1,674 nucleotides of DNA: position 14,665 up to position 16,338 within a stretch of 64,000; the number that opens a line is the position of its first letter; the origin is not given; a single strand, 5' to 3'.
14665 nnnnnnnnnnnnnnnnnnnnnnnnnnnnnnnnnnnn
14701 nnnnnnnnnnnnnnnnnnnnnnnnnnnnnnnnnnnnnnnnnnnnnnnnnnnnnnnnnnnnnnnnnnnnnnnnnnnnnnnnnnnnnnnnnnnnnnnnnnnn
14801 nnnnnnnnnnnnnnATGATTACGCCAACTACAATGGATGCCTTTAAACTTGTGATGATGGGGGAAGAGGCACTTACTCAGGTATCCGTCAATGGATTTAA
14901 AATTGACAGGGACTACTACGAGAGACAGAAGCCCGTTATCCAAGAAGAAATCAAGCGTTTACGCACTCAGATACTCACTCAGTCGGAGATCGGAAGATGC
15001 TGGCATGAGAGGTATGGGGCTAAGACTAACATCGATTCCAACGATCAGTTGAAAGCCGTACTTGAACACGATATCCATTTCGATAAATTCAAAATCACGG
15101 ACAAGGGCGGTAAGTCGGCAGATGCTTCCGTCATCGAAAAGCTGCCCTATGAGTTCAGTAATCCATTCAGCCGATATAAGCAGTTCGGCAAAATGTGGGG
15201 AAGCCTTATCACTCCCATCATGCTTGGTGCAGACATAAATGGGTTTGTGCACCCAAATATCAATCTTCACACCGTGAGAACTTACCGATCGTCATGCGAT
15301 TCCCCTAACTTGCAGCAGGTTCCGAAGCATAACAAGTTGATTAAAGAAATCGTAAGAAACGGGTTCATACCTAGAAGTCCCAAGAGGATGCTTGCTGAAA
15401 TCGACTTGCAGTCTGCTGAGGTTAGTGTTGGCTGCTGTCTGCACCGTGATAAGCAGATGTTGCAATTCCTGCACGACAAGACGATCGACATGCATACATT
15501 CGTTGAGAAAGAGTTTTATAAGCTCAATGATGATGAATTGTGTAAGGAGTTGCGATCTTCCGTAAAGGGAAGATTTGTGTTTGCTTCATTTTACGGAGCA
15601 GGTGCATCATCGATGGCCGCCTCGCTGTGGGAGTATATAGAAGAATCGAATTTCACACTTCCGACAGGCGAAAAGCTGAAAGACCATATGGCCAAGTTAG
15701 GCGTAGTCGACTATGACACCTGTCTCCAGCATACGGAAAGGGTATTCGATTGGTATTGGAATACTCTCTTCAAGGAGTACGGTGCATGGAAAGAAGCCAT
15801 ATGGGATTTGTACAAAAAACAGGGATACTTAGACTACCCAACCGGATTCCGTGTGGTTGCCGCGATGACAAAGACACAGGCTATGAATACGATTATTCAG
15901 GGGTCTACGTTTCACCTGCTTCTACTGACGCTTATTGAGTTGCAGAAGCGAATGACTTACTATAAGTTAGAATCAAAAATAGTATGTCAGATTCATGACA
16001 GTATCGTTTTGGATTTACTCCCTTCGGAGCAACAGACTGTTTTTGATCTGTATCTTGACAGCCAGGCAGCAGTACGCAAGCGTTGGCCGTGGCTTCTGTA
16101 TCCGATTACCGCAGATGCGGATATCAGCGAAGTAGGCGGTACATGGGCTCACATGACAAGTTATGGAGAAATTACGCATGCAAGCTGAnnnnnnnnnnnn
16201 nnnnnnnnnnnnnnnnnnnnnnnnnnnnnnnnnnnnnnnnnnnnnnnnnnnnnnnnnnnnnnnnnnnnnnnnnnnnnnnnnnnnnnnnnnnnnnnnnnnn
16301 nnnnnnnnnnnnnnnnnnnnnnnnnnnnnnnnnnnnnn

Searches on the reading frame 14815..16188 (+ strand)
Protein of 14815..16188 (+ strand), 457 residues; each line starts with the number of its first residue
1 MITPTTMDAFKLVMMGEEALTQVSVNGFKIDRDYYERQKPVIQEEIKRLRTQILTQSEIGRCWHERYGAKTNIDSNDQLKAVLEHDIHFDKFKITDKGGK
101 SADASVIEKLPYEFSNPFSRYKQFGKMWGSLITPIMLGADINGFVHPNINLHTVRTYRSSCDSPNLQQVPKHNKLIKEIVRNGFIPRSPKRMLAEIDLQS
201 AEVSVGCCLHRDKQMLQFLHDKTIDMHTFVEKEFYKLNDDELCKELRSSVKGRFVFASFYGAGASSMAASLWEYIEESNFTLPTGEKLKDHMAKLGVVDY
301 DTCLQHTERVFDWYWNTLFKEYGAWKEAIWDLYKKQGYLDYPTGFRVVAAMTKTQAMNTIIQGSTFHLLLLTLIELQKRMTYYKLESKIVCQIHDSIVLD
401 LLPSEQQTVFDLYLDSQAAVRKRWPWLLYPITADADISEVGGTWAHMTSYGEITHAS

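Call 13: search_protein_families(library=phrogs, proteins=[window:14815-16188:+], max_evalue=0.00001)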
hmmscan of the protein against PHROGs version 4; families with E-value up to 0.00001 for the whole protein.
window:14815-16188:+ (457 aa): 4 families
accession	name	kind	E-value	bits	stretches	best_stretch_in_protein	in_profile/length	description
phrog_17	-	DNA, RNA and nucleotide metabolism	8.8e-47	160.8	1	18-450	845-1236/1445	DNA polymerase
phrog_2573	-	DNA, RNA and nucleotide metabolism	2.3e-22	80.7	1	180-448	5-278/336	DNA polymerase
phrog_5995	-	DNA, RNA and nucleotide metabolism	1.9e-12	48.3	1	308-450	25-181/236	DNA polymerase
phrog_15971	-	DNA, RNA and nucleotide metabolism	1.6e-10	41.7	1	8-445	2-373/376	DNA polymerase I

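Call 31: search_dna_similar(query=window:14815-16188:+, collection=phages, mode=protein, max_rows=15)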
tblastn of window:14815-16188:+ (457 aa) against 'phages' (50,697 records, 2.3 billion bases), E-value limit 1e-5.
Records with a match: 1157; places in all: 1157; records where one place covers at least 80% of the query: 552.
Best place of each record, by identity: <60% 1157.
By first word of the organism name: Vibrio 394; Salmonella 313; Escherichia 143; Bacillus 82; Enterococcus 37; Bacteriophage 24; Staphylococcus 20; Proteus 18; Phage 15; Lactobacillus 13; and 39 more.
By host as written in the record: - 377; Salmonella enterica subsp. enterica serovar Enteritidis PT1 53; Escherichia coli 47; Vibrio harveyi BAA-1116 36; Salmonella sp. 28; Salmonella enterica 27; Salmonella enterica subsp. enterica serovar Enteritidis 22; Salmonella enterica subsp. enterica 19; and 256 more.
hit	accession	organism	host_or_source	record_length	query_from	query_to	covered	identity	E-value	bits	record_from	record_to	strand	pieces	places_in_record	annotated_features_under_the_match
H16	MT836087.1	Bacteriophage sp.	human fecal samples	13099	18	444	93%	25.8%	7e-16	86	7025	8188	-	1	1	record has no annotation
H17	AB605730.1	Bacillus phage SP-10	-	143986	12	453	97%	24.1%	2e-18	94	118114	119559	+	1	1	DNA polymerase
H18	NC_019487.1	Bacillus phage SP-10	-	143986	12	453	97%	24.1%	2e-18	94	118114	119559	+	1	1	DNA polymerase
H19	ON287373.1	Serratia phage vB_SmaM-Kamaji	Serratia marcescens LVF3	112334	10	457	98%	23.7%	9e-14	80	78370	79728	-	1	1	DNA polymerase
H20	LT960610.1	Bacillus phage SBSphiC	Bacillus subtilis BEST7003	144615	12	453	97%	23.9%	2e-17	91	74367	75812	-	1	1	record has no annotation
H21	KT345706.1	Vibrio phage vB_VorS-PVo5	Vibrio ordalii VO5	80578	12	443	95%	24.5%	2e-14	82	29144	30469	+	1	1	DNA polymerase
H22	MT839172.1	Bacteriophage sp.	human fecal samples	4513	19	436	91%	25.2%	2e-17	91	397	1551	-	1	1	record has no annotation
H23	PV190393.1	Aeromonas phage AhP_Mru1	Aeromonas hydrophila subsp. hydrophila ...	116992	12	444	95%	23.6%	6e-17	90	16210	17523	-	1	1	DNA polymerase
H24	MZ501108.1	Escherichia phage TrudiGerster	Escherichia coli K-12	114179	10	443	95%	23.5%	2e-10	69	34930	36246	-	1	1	DNA polymerase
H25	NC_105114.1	Escherichia phage TrudiGerster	Escherichia coli K-12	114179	10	443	95%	23.5%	2e-10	69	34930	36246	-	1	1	DNA polymerase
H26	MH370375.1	Salmonella phage S124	Salmonella enterica serotype Derby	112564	10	443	95%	23.5%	3e-10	69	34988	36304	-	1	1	DNA polymerase I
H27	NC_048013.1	Salmonella phage S124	Salmonella enterica serotype Derby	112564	10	443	95%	23.5%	3e-10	69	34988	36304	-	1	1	DNA polymerase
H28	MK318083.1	Aeromonas phage Akh-2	Aeromonas hydrophila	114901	12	443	95%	23.4%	3e-15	85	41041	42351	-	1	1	hypothetical protein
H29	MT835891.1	Bacteriophage sp.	human fecal samples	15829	18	412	86%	25.6%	2e-15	85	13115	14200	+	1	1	record has no annotation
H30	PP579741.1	Enterobacter phage KKP_3711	Enterobacter sp. KKP_3684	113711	10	398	85%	25.9%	8e-14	80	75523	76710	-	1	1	DNA polymerase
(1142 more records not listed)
